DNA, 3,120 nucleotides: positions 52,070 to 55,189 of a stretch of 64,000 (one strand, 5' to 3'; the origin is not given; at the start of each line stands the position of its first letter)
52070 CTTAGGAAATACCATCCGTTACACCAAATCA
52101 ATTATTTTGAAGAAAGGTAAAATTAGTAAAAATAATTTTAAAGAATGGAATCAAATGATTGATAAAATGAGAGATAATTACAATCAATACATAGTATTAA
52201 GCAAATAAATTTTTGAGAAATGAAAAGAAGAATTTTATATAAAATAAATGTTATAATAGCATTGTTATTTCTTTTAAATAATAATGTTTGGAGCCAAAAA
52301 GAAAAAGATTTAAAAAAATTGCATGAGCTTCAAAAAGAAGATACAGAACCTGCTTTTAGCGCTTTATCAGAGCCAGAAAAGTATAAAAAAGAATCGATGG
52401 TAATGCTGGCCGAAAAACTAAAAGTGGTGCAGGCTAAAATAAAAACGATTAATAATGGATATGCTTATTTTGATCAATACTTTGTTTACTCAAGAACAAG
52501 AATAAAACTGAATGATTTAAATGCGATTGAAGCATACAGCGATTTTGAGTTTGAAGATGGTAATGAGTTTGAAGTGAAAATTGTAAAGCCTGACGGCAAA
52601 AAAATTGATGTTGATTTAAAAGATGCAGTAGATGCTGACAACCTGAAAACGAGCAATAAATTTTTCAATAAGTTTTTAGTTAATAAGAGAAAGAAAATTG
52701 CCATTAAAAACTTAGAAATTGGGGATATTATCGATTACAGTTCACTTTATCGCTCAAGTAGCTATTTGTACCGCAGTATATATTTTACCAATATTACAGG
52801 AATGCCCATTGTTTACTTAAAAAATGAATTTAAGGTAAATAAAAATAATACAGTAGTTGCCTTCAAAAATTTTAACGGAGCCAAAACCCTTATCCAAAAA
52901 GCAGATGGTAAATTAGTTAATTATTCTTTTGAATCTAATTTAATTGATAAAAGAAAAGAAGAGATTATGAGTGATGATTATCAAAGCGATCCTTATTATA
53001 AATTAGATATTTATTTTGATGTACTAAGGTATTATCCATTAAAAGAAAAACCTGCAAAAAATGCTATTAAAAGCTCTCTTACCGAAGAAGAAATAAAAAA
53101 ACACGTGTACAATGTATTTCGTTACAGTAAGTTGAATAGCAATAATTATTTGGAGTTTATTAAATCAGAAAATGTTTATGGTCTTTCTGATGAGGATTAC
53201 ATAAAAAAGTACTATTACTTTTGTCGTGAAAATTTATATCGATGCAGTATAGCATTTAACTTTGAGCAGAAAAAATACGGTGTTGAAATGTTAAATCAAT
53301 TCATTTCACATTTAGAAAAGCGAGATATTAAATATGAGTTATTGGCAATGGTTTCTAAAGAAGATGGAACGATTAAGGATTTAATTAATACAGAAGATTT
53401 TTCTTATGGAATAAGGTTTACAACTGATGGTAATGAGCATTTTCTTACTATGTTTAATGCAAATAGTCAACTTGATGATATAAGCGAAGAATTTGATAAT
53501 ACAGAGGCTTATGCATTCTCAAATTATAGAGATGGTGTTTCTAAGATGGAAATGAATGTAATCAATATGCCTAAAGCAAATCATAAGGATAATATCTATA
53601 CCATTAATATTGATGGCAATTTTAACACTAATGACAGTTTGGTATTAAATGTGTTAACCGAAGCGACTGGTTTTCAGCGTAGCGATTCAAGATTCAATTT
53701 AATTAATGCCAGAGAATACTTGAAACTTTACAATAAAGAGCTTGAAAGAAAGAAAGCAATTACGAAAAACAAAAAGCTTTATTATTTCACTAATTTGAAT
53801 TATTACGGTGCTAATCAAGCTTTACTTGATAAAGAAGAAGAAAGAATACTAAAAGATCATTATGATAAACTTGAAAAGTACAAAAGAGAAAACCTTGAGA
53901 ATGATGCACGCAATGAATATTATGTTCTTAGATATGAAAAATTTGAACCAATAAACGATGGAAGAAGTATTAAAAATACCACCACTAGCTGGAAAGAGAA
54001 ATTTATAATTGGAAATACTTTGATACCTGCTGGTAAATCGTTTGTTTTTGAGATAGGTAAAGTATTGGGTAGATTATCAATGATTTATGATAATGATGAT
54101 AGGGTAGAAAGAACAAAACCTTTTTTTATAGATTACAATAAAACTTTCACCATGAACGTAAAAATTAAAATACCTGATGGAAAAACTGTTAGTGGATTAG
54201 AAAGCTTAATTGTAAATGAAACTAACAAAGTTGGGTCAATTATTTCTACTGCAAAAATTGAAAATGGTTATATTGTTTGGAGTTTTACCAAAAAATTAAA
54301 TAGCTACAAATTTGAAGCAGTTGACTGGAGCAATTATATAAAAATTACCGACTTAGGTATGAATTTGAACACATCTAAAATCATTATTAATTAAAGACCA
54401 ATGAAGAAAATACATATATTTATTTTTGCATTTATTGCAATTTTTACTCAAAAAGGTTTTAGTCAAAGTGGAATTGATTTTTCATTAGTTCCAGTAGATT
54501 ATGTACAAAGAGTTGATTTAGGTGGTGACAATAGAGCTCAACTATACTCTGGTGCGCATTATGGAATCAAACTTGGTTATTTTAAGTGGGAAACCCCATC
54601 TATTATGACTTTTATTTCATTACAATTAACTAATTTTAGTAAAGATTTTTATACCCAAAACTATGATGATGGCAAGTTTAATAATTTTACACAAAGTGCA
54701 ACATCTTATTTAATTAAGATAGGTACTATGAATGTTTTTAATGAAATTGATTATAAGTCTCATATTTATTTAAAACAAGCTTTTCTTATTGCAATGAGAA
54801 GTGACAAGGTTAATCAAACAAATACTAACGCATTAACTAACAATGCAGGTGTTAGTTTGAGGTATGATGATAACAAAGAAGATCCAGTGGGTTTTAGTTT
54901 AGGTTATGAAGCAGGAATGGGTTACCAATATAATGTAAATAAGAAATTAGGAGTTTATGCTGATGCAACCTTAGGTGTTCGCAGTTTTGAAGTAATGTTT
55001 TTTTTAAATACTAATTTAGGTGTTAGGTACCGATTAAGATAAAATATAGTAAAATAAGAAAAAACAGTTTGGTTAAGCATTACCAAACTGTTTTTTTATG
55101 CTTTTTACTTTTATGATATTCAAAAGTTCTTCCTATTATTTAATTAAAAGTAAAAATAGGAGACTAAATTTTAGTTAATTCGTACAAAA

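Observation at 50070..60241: Tandemly duplicated three-gene cell-surface module: TGase-like lipoprotein, degenerate TGase-like partner and small outer-membrane barrel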

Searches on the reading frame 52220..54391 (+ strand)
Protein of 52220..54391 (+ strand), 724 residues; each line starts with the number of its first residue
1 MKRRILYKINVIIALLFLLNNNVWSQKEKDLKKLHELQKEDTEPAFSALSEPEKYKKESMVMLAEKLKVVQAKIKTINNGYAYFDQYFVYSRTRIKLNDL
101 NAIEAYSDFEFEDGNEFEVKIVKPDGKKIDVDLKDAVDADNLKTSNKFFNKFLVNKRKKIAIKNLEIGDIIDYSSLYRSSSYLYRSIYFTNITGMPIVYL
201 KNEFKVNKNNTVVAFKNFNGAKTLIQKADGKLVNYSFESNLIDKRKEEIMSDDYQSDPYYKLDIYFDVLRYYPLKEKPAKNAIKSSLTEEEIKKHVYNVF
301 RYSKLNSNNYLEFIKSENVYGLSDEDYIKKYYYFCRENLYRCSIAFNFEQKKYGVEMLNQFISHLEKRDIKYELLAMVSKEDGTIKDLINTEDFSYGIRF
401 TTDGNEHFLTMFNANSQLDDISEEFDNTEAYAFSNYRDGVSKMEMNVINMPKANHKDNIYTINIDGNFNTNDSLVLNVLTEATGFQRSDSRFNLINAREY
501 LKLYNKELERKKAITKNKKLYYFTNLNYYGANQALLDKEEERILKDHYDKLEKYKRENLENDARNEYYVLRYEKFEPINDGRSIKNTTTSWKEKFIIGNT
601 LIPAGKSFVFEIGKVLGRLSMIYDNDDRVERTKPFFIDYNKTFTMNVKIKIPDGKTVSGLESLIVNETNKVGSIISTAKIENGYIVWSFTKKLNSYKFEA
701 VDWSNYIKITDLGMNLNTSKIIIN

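Call 6: search_protein_families(library=pfam, proteins=[window:52220-54391:+], max_evalue=1)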
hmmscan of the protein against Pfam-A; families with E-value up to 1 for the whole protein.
window:52220-54391:+ (724 aa): 3 families
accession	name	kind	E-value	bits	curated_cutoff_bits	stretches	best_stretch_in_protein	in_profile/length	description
PF12969.12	DUF3857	-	3e-07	31.1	24.6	1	90-243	8-167/170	Domain of Unknown Function with PDB structure (DUF3857)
PF13670.12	PepSY_2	-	0.2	12.1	24.3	1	107-133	46-72/83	Peptidase propeptide and YPEB domain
PF13031.12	DUF3892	-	0.99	10.4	22.3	0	43-83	18-54/71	Protein of unknown function (DUF3892)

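Call 8: search_protein_families(library=ncbifam, proteins=[window:52220-54391:+], max_evalue=1)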
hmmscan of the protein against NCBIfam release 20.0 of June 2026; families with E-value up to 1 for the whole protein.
window:52220-54391:+ (724 aa): 1 family
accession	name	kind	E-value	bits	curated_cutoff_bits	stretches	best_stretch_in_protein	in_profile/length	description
NF051432.1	PepSY_MTB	domain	0.0055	17.2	60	1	109-135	64-90/101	PepSY domain-containing protein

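Call 10: search_solved_structures(query=window:52220-54391:+, max_evalue=1, show_alignments=2)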
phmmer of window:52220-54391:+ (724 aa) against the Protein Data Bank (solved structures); distinct sequences matched with E-value up to 1: 0.

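Call 18: find_homologous_proteins(query=window:52220-54391:+)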
Query window:52220-54391:+ (724 aa): 12 proteins with E <= 0.001 among 8000 candidates.
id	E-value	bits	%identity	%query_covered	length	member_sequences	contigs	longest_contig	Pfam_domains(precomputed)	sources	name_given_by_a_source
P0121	0.0e+0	1577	99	100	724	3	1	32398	PF12969.13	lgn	-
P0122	0.0e+0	1091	69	100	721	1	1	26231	-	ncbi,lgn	ncbi:MAG: DUF3857 domain-containing protein [Candidatus Methylacidiphilales bacterium]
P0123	6.6e-285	965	65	97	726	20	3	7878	-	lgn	-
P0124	1.8e-238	812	53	99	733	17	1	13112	PF12969.13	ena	-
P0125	1.7e-152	528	41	96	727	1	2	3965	PF12969.13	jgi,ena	jgi:hypothetical protein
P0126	2.0e-151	524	42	96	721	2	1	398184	-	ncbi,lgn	-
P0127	2.5e-20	91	23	96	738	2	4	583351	-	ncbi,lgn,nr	ncbi:MAG: hypothetical protein EKK37_02325 [Sphingobacteriales bacterium]|nr:MAG: hypothetical prote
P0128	5.3e-20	90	26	100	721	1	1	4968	PF12969.13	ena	-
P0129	9.0e-20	89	26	98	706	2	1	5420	-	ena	-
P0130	1.2e-19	89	26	98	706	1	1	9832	-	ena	-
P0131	9.5e-19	86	27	93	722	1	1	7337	-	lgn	-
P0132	4.4e-10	57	21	94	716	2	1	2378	-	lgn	-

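Call 36: search_protein_representatives(alignment_id=A1)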
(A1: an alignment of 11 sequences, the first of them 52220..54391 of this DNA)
Query: 11 sequences, 705 profile positions. Proteins with E-value up to 0.001 (for the whole library): 2129; up to 1e-10: 1574; up to 1e-30: 852. The best 150 are listed.
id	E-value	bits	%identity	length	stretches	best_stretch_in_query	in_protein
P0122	4.7e-283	957.3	-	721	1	1-703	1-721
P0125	1.6e-252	856.5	-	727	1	5-703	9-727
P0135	1.9e-209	714.1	-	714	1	5-703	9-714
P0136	7.3e-186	636.1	-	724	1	1-704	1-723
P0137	2.4e-185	634.4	-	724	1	1-705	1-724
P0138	7.1e-177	606.4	-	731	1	7-704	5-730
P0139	2.9e-176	604.4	-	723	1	1-704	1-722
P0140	4.9e-176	603.6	-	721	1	1-704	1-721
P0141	6.7e-176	603.2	-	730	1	2-704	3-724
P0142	3.1e-175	601.0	-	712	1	7-704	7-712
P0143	4.8e-174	597.0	-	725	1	5-704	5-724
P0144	2.7e-172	591.3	-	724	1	1-705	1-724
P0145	1.5e-170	585.4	-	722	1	1-705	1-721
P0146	2.3e-169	581.6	-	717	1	1-704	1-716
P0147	4.2e-168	577.4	-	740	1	6-703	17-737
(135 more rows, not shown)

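Call 44: search_solved_structures(query=A1, max_evalue=1, show_alignments=1)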
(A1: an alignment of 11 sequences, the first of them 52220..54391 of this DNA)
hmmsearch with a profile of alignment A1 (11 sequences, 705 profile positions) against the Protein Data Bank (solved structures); distinct sequences matched with E-value up to 1: 1.
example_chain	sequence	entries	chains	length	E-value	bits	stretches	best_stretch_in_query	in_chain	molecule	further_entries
7sc7_BF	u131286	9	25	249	0.93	11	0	331-390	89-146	Phycobilisome rod-core linker polypeptide CpcG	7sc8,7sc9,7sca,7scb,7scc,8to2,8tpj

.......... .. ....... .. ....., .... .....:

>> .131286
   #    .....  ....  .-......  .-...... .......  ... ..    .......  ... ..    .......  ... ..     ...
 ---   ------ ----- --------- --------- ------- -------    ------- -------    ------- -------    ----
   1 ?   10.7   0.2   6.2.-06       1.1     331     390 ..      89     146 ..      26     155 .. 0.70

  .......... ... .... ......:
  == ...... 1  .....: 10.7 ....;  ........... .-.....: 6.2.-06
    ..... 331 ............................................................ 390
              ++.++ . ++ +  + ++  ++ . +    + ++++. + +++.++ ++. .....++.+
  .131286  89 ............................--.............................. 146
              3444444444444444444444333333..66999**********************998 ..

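Call 46: predict_structure(alignment_id=A1)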
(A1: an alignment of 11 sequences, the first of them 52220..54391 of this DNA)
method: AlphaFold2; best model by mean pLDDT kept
length: 724 residues; sequences in the alignment: 11
mean_pLDDT: 81.0   pTM: 0.75
mean pLDDT of the five models: 81.0, 80.0, 79.9, 79.1, 75.8
residues with pLDDT >= 90: 204; 70-90: 391; 50-70: 84; < 50: 45
segments of 3 or more residues with pLDDT < 50: 76-83, 141-154, 191-193, 246-254, 623-627
pLDDT, mean of each block of 10 residues (from residue 1): 66 59 59 84 90 89 92 57 67 92 82 77 91 73 41 60 88 87 78 71 87 85 85 88 54 58 83 71 84 90 65 77 89 86 81 73 87 90 81 90 89 82 86 91 94 87 90 90 71 86 88 79 64 81 90 88 85 90 85 89 88 83 49 72 94 91 94 95 95 85 87 87 92
secondary structure, 60 per line:
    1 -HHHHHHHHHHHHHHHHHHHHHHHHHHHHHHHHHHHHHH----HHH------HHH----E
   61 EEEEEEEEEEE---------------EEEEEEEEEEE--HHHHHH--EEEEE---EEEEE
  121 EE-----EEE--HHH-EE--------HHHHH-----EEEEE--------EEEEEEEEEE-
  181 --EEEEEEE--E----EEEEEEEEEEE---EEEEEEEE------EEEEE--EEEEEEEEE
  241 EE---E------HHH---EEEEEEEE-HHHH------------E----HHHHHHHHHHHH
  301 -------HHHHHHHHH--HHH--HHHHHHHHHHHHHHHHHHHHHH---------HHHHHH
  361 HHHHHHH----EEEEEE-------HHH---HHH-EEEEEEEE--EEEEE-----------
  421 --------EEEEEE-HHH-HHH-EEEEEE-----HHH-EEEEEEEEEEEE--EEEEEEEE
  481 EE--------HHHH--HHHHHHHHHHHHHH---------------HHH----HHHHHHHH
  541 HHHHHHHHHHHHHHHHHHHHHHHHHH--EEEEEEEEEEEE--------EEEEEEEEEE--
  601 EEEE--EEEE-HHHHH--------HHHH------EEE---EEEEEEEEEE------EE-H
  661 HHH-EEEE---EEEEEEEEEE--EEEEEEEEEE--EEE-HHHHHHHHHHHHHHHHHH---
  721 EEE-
elements in order (helices of 4 or more, strands of 3 or more residues): H2-39 E60-71 E87-97 H100-105 E108-112 E116-122 E128-130 H147-151 E157-161 E170-179 E183-189 E197-207 E211-218 E225-229 E232-242 E259-266 H268-271 H289-300 H308-316 H324-345 H355-367 E372-377 E395-402 E405-409 E429-434 E444-449 E459-470 E473-482 H491-494 H497-510 H533-566 E569-580 E589-598 E601-604 E607-610 H612-616 H625-628 E635-637 E641-650 H660-663 E665-668 E672-681 E684-693 E696-698 H700-717 E721-723

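Call 67: search_protein_families(library=padloc, proteins=[window:52220-54391:+], max_evalue=0.01)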
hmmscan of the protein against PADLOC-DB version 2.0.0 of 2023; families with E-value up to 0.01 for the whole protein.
window:52220-54391:+ (724 aa): 0 families

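Call 86: search_protein_families(library=pfam, alignment_id=A6, max_evalue=0.001)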
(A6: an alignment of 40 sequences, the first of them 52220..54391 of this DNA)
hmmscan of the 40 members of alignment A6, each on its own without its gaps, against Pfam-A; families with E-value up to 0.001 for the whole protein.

A. member 1, window:52220-54391:+ (724 aa): 1 family
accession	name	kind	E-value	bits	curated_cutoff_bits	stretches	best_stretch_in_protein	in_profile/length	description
PF12969.12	DUF3857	-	3e-07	31.1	24.6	1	90-243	8-167/170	Domain of Unknown Function with PDB structure (DUF3857)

B. families by the number of members that match (of 40 scanned): 2 families
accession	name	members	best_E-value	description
PF12969.12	DUF3857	27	2.6e-11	Domain of Unknown Function with PDB structure (DUF3857)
PF12970.12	DUF3858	4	1e-05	Domain of Unknown Function with PDB structure (DUF3858)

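Call 95: fold_search(model_id=the predicted structure, library=pdb)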
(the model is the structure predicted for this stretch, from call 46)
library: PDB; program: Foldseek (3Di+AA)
matches with E <= 10: 659; with E <= 0.001: 38
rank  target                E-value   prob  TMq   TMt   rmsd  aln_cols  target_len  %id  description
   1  3kd4_A                3.0e-17  1.00  0.45  0.61  10.0       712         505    9  CRYSTAL STRUCTURE OF A PUTATIVE PROTEASE (BDI_1141) FROM PARABACTEROIDES DISTASONIS ATCC 8503 AT 2.00 A RESOLUTION (released 2009-11-24)
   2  6s7t_E                5.5e-06  1.00  0.16  0.26  18.4       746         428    6  Cryo-EM structure of human oligosaccharyltransferase complex OST-B (released 2019-12-18)
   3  7oci_A                5.8e-06  0.99  0.15  0.21  18.5       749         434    7  Cryo-EM structure of yeast Ost6p containing oligosaccharyltransferase complex (released 2022-02-16)
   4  6ezn_A                1.4e-05  1.00  0.16  0.24  17.7       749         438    7  Cryo-EM structure of the yeast oligosaccharyltransferase (OST) complex (released 2018-01-17)
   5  8pn9_E                2.2e-05  1.00  0.17  0.20  18.5       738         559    6  Structure of human oligosaccharyltransferase OST-A complex bound to NGI-1 (released 2024-05-08)
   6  6s7o_E                2.2e-05  1.00  0.16  0.20  18.5       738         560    5  Cryo-EM structure of human oligosaccharyltransferase complex OST-A (released 2019-12-18)
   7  8agb_E                3.0e-05  1.00  0.16  0.24  19.6       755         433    7  Structure of yeast oligosaccharylransferase complex with lipid-linked oligosaccharide bound (released 2022-12-07)
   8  4pj6_A                4.3e-05  1.00  0.16  0.14   8.4       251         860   10  Crystal Structure of Human Insulin Regulated Aminopeptidase with Lysine in Active Site (released 2014-12-03)
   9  5mj6_B                4.5e-05  1.00  0.16  0.14   8.4       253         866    9  Ligand-induced conformational change of Insulin-regulated aminopeptidase: insights on catalytic mechanism and active s (released 2017-04-05)
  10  8b6l_O                4.8e-05  1.00  0.16  0.20  18.3       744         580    6  Subtomogram average of the human Sec61-TRAP-OSTA-translocon (released 2022-12-07)
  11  7nup_D                9.8e-05  1.00  0.15  0.13   9.3       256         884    7  Endoplasmic reticulum aminopeptidase 2 complexed with a mixed hydroxamic and sulfonyl ligand (released 2022-06-22)
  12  4p8q_A                1.2e-04  1.00  0.16  0.14   8.7       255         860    9  Crystal Structure of Human Insulin Regulated Aminopeptidase with Alanine in Active Site (released 2014-12-03)
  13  4jbs_B                1.3e-04  1.00  0.15  0.13  11.3       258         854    8  Crystal structure of the human Endoplasmic Reticulum Aminopeptidase 2 in complex with PHOSPHINIC PSEUDOTRIPEPTIDE inhi (released 2013-12-11)
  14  8cgp_A                1.5e-04  1.00  0.16  0.14   8.5       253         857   10  Insulin regulated aminopeptidase (IRAP) in complex with an allosteric aryl sulfonamide inhibitor (released 2024-01-31)
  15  6c26_1                1.6e-04  0.96  0.15  0.21  17.1       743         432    6  The Cryo-EM structure of a eukaryotic oligosaccharyl transferase complex (released 2018-01-31)
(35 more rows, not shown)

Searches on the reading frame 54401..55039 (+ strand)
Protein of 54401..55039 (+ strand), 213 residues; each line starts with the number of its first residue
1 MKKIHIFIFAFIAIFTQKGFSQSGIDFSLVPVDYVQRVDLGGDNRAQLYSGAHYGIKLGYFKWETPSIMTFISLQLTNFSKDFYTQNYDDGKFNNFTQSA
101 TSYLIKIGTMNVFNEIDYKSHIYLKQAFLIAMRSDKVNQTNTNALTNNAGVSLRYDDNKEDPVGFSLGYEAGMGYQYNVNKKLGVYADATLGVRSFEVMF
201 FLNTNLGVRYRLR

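Call 6: search_protein_families(library=pfam, proteins=[window:54401-55039:+], max_evalue=1)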
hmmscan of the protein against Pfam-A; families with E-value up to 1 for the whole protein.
window:54401-55039:+ (213 aa): 2 families
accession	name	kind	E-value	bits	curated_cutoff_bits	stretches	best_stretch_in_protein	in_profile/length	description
PF22229.1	CofB_C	-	0.057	13.6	27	1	95-130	116-150/158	CofB C-terminal domain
PF13505.12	OMP_b-brl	-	0.67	10.5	28.7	0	90-191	42-152/175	Outer membrane protein beta-barrel domain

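Call 8: search_protein_families(library=ncbifam, proteins=[window:54401-55039:+], max_evalue=1)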
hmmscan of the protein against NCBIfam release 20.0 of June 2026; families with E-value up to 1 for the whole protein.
window:54401-55039:+ (213 aa): 0 families

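Call 21: find_homologous_proteins(query=window:54401-55039:+, max_evalue=0.01)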
Query window:54401-55039:+ (213 aa): 2 proteins with E <= 0.01 among 59 candidates.
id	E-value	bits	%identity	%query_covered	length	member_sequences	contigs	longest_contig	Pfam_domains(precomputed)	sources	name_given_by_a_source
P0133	1.6e-135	467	99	100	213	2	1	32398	-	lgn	-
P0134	1.5e-97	343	75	100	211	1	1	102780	-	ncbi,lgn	-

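Call 40: predict_structure(alignment_id=A3)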
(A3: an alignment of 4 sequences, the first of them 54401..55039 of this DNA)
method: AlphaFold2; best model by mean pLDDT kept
length: 213 residues; sequences in the alignment: 4
mean_pLDDT: 68.4   pTM: 0.62
mean pLDDT of the five models: 68.4, 67.2, 65.1, 50.5, 41.5
residues with pLDDT >= 90: 20; 70-90: 85; 50-70: 60; < 50: 48
segments of 3 or more residues with pLDDT < 50: 1-3, 5-7, 9-19, 42-48, 141-161
pLDDT, mean of each block of 10 residues (from residue 1): 48 47 79 56 47 77 87 81 53 58 87 71 90 65 42 41 72 89 87 71 82 80
secondary structure, 60 per line:
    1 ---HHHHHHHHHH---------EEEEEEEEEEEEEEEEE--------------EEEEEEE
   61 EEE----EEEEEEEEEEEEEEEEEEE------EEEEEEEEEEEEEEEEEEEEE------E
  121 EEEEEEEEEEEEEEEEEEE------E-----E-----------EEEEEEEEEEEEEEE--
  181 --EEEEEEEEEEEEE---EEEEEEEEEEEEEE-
elements in order: H4-13 E23-39 E54-63 E68-86 E93-113 E120-139 E164-178 E183-195 E199-212

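Call 67: search_protein_families(library=padloc, proteins=[window:54401-55039:+], max_evalue=0.01)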
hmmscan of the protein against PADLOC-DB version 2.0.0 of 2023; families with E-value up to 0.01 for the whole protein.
window:54401-55039:+ (213 aa): 0 families
